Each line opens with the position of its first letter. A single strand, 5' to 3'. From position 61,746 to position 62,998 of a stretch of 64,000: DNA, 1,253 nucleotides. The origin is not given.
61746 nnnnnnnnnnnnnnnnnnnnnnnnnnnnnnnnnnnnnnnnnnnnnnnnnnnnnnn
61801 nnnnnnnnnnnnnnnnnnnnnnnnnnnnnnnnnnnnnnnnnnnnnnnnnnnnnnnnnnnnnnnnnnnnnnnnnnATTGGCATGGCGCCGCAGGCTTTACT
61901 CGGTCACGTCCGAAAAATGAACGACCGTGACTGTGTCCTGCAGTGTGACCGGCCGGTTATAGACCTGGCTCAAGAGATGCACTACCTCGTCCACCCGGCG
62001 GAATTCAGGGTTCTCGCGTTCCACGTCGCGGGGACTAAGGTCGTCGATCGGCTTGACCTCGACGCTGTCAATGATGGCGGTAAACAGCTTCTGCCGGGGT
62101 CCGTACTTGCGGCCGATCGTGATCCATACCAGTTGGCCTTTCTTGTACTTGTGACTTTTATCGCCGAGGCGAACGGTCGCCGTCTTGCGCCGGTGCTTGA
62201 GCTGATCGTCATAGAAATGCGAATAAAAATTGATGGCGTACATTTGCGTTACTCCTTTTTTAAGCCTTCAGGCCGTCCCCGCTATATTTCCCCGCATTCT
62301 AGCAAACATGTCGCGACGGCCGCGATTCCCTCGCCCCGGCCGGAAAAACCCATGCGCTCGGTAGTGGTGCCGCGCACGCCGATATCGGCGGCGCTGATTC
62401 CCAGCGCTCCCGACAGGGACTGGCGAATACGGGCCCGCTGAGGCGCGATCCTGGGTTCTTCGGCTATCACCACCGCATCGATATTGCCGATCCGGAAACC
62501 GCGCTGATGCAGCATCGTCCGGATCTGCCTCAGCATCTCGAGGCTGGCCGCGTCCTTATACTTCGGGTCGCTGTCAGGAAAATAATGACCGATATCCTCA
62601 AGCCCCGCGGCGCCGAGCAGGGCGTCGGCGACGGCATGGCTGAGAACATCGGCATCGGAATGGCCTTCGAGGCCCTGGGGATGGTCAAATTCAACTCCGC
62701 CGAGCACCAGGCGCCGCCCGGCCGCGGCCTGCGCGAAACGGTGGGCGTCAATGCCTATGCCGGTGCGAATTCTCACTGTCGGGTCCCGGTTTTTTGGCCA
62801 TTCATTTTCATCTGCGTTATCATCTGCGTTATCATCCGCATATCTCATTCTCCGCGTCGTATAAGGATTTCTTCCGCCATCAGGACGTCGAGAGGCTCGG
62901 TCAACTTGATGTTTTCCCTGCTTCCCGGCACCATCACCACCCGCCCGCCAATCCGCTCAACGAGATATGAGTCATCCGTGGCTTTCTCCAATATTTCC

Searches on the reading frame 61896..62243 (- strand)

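Call 43: search_protein_families(library=pfam, proteins=[window:61896-62243:-], max_evalue=0.001)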
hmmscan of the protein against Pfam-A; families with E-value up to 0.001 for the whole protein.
window:61896-62243:- (115 aa): 1 family
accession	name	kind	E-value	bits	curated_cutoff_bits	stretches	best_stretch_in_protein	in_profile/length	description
PF04266.20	ASCH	-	0.00032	21.8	21.2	1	11-112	7-101/103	ASCH domain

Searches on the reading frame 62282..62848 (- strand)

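Call 43: search_protein_families(library=pfam, proteins=[window:62282-62848:-], max_evalue=0.001)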
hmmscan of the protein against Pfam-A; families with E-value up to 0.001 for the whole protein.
window:62282-62848:- (188 aa): 1 family
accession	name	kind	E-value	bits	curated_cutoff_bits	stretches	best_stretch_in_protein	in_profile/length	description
PF02542.21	YgbB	-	1.9e-61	207.4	26.7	1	27-183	1-154/155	YgbB family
